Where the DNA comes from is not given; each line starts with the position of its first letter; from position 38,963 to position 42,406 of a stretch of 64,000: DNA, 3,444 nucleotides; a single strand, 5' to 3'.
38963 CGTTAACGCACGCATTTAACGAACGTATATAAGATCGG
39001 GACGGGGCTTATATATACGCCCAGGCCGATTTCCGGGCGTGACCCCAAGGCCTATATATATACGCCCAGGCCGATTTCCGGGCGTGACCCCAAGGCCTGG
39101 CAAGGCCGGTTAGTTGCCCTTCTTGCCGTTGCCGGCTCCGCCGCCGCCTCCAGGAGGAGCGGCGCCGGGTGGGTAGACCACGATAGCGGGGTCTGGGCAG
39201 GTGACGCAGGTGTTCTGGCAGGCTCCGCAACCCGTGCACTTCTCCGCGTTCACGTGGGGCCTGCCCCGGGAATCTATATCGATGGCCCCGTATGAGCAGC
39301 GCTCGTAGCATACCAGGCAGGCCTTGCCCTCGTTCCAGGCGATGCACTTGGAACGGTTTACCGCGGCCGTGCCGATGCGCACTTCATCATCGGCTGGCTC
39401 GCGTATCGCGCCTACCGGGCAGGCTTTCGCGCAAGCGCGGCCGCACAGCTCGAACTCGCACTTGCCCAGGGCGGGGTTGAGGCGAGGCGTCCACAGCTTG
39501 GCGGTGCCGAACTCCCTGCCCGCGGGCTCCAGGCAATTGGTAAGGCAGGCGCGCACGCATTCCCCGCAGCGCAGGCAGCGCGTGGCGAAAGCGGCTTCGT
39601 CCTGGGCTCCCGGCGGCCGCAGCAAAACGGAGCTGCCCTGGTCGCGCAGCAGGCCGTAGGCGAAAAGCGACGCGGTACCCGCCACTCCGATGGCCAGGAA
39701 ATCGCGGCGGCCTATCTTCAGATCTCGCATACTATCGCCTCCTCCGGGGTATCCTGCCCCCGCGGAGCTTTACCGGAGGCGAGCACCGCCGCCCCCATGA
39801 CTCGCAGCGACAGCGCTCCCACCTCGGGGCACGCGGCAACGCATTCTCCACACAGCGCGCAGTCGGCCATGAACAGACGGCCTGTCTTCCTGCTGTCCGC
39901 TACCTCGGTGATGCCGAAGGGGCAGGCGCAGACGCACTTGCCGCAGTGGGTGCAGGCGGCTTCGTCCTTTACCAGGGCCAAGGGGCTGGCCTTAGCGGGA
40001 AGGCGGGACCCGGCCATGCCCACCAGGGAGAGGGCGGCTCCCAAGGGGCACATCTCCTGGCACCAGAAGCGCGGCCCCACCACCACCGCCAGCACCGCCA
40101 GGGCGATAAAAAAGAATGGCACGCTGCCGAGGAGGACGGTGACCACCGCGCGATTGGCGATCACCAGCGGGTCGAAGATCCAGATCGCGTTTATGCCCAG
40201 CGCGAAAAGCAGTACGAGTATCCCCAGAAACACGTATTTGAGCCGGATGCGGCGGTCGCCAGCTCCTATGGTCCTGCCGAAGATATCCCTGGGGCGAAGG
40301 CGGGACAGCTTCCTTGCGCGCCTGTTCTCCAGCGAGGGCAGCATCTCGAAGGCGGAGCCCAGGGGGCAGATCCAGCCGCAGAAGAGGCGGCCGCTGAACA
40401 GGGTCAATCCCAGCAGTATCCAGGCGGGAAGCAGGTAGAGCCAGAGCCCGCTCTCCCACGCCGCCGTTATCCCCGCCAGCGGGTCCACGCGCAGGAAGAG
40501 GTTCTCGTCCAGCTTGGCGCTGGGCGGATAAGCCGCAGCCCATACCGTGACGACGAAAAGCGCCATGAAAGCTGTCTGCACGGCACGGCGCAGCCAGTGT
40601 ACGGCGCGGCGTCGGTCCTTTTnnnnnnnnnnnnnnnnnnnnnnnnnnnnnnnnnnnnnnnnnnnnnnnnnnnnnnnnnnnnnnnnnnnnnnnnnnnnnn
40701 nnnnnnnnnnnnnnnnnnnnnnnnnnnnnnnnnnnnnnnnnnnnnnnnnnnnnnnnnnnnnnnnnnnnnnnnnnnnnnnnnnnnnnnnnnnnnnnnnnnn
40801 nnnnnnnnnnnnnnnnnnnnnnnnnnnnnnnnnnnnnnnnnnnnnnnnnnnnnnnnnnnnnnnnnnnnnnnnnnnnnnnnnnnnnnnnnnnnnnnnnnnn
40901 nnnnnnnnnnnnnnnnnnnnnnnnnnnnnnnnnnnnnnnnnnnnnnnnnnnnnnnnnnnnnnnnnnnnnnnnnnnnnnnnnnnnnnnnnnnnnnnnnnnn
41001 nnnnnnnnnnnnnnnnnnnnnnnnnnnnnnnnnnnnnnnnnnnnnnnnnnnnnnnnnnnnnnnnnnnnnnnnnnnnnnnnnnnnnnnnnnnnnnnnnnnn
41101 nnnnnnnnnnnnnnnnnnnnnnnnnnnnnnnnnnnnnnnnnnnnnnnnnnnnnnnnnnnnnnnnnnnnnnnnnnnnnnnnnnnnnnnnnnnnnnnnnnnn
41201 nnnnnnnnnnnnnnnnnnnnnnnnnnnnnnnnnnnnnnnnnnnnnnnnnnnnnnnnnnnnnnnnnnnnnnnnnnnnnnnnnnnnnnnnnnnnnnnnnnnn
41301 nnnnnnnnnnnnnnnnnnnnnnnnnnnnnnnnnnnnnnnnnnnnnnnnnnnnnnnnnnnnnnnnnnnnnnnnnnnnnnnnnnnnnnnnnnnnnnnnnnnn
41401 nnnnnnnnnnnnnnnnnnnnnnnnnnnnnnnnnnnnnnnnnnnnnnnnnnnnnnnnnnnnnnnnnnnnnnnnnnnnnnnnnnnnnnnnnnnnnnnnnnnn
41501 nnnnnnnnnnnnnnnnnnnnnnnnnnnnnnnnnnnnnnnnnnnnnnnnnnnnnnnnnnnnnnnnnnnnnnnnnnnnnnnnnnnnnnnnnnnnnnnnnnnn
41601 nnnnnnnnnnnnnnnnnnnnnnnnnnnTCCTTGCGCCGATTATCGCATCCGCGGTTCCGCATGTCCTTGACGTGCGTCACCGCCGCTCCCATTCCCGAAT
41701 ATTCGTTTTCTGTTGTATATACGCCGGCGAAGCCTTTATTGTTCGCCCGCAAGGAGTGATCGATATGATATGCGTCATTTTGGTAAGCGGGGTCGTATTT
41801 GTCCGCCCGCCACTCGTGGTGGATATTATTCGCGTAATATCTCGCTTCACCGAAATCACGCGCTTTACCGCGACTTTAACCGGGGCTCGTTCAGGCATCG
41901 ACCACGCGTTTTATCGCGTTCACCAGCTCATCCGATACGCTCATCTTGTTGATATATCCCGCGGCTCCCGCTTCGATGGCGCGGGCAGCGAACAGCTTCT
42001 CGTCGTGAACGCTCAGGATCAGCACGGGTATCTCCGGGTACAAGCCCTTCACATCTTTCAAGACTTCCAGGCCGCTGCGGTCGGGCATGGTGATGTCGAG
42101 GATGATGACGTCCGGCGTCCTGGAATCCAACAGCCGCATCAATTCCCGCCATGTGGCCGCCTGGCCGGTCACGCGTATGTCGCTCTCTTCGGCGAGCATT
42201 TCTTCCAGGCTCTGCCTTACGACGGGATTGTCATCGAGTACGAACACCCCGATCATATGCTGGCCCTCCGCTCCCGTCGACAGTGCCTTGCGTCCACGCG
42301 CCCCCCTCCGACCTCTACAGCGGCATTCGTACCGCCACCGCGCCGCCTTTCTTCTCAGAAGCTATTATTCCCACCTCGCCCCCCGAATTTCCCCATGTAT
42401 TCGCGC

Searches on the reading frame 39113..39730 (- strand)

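Call 17: search_protein_families(library=pfam, proteins=[window:39113-39730:-], max_evalue=0.00001)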
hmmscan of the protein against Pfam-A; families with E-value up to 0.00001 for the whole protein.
window:39113-39730:- (206 aa): 5 families
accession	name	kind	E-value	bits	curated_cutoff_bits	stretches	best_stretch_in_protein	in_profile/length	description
PF12838.12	Fer4_7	-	1.4e-11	45.1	27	0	51-108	1-52/52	4Fe-4S dicluster domain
PF12837.12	Fer4_6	-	4.5e-10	39.4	25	0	158-175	2-19/24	4Fe-4S binding domain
PF00037.32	Fer4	-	1.1e-09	38.1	21.1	0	159-175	2-18/24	4Fe-4S binding domain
PF13187.11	Fer4_9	-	9.1e-09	35.6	27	0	46-66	34-51/52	4Fe-4S dicluster domain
PF13237.11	Fer4_10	-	1.3e-07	31.8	25.5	0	137-175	11-52/53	4Fe-4S dicluster domain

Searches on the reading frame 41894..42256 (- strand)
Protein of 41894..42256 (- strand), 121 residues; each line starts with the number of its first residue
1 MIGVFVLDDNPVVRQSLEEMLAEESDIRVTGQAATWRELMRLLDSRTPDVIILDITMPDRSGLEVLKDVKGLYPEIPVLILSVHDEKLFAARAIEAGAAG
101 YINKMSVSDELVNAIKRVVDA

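Call 17: search_protein_families(library=pfam, proteins=[window:41894-42256:-], max_evalue=0.00001)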
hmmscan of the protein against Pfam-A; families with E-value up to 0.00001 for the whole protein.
window:41894-42256:- (121 aa): 1 family
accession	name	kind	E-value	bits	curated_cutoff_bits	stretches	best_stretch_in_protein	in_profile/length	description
PF00072.30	Response_reg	-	5.1e-27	94.7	30.2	1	4-116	1-111/111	Response regulator receiver domain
